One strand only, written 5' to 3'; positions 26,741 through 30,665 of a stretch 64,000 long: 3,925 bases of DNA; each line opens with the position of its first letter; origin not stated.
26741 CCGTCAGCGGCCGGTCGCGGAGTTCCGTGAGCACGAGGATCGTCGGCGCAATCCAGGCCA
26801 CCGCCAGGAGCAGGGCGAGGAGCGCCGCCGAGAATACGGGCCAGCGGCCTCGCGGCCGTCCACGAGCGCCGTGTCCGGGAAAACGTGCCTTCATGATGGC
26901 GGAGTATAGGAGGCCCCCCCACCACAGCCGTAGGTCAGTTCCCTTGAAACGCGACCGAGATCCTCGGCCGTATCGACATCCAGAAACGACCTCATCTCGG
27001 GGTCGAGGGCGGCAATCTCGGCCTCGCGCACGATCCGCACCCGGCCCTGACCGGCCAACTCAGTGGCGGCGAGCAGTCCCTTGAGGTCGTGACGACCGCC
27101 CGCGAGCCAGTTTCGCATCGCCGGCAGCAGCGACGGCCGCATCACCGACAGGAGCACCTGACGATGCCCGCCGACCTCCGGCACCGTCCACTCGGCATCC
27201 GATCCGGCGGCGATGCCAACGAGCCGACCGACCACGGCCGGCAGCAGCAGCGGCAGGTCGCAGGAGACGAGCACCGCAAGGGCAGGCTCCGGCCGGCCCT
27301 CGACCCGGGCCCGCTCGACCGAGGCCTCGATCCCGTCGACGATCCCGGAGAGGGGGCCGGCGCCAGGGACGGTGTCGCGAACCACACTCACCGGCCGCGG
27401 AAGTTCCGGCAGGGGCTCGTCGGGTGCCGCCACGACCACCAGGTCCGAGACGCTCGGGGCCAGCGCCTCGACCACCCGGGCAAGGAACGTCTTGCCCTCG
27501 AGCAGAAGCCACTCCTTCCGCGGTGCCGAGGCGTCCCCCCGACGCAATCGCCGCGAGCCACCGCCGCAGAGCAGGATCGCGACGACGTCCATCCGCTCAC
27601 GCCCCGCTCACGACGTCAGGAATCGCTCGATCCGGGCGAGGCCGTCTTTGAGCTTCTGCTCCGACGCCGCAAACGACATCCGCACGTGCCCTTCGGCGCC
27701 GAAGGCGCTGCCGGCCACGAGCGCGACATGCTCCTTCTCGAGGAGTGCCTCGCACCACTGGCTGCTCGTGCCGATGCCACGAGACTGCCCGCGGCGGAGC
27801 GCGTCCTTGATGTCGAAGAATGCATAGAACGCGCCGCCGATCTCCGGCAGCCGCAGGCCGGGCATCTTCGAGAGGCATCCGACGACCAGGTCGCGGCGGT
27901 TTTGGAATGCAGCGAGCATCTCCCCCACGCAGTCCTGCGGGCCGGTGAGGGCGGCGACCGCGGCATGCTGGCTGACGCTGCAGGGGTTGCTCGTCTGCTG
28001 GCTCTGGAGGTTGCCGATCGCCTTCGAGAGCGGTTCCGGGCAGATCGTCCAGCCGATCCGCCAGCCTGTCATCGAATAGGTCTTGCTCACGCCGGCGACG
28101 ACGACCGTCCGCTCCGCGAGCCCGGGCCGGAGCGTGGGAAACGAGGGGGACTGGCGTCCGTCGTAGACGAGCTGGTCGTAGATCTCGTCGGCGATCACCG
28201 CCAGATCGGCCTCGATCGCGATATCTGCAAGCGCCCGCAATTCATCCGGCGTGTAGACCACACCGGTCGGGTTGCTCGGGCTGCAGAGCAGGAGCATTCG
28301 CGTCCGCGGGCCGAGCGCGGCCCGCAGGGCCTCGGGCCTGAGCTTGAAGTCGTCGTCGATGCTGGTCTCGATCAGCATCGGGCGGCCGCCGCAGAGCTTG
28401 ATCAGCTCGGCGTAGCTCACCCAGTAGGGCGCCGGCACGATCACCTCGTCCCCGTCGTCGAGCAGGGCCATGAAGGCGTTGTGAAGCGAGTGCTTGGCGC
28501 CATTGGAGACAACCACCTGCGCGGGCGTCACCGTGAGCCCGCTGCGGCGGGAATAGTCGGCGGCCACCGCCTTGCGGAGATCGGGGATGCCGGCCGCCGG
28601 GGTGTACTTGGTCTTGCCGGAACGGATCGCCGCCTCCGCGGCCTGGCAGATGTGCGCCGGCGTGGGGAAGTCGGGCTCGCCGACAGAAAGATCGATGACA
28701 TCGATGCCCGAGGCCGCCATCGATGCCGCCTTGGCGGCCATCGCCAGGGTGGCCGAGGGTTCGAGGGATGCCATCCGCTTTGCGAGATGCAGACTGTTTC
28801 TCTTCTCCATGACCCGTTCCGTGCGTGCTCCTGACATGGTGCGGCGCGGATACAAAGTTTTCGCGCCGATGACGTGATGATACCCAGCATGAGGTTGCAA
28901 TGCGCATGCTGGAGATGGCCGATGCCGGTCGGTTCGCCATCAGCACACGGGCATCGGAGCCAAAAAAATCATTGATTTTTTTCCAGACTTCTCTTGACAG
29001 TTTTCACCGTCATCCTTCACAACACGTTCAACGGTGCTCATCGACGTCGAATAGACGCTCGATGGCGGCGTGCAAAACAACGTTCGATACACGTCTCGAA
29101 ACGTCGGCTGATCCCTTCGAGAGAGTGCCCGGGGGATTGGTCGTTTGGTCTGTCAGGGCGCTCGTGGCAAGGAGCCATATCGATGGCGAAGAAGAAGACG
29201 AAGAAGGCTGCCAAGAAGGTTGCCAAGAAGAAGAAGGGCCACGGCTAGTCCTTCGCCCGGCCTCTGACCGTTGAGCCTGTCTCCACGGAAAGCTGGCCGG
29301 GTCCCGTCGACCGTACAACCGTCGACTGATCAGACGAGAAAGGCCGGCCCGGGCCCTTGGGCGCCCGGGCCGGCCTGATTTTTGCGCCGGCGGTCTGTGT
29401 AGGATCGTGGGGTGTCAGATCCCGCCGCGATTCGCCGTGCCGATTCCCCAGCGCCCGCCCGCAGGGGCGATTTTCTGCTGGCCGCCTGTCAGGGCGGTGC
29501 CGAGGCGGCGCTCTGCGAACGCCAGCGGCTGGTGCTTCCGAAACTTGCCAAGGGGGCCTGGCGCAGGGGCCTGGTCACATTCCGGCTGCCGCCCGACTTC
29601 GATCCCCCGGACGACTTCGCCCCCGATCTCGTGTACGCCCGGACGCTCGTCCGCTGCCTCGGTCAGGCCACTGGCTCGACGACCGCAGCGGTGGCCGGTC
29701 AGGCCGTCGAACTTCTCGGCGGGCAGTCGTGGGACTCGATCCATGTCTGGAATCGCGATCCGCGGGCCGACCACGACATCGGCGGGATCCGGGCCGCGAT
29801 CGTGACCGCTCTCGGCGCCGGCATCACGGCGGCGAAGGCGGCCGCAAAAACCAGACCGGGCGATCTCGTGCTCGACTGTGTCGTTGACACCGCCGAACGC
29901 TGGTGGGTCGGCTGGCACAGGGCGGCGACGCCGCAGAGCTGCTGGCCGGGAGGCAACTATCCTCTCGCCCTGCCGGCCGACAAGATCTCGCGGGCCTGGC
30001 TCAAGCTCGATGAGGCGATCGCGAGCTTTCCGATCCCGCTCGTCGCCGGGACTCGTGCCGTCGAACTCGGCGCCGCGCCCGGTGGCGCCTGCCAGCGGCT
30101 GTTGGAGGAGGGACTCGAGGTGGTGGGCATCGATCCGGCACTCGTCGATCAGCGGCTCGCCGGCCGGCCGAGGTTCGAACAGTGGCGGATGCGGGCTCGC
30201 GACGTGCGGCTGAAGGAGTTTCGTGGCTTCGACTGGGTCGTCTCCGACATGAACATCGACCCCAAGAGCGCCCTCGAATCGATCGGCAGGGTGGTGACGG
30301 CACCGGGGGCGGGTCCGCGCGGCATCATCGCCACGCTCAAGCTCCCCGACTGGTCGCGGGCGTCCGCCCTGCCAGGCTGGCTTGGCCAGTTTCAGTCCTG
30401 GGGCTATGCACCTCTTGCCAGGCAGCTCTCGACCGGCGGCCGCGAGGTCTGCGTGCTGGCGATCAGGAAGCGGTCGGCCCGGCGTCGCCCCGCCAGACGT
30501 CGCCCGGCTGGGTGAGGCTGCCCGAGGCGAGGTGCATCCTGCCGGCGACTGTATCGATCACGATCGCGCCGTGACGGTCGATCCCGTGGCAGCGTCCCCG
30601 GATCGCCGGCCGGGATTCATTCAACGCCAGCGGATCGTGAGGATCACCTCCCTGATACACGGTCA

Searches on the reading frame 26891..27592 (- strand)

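Call 74: search_protein_families(library=pfam, proteins=[window:26891-27592:-], max_evalue=0.0001)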
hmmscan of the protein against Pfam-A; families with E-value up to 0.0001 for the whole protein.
window:26891-27592:- (233 aa): 1 family
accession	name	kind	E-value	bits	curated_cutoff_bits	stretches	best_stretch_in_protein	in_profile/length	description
PF12804.13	NTP_transf_3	-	1.4e-24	87.6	27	1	5-174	1-154/160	MobA-like NTP transferase domain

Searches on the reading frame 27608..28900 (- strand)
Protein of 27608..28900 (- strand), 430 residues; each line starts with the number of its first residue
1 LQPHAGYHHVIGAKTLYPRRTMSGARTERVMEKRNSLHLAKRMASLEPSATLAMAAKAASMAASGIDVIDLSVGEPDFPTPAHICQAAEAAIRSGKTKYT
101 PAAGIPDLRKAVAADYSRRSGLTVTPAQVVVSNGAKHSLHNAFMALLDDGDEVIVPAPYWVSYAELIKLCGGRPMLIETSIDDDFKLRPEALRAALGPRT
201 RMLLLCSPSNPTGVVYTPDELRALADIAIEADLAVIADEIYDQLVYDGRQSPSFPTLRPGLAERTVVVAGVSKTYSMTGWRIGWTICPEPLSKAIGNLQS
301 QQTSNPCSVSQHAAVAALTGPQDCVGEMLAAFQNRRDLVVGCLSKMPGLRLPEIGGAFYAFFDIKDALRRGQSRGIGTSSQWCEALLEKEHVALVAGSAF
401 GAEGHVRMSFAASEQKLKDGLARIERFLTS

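Call 74: search_protein_families(library=pfam, proteins=[window:27608-28900:-], max_evalue=0.0001)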
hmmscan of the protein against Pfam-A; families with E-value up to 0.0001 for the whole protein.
window:27608-28900:- (430 aa): 3 families
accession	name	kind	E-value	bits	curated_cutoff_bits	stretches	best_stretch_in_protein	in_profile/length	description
PF00155.27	Aminotran_1_2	-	8.4e-72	242.8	19.7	1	67-424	2-361/361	Aminotransferase class I and II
PF01041.23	DegT_DnrJ_EryC1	-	1.4e-08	34.8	19.8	1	129-238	43-145/360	DegT/DnrJ/EryC1/StrS aminotransferase family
PF01053.26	Cys_Met_Meta_PP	-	3.1e-05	23.1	27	1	128-239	70-174/381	Cys/Met metabolism PLP-dependent enzyme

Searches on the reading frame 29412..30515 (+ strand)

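Call 74: search_protein_families(library=pfam, proteins=[window:29412-30515:+], max_evalue=0.0001)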
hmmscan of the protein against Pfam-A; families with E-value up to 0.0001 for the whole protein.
window:29412-30515:+ (367 aa): 1 family
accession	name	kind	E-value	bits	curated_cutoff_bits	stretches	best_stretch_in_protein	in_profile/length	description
PF01728.25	FtsJ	-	1.9e-10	41.4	24.1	1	193-288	3-109/181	FtsJ-like methyltransferase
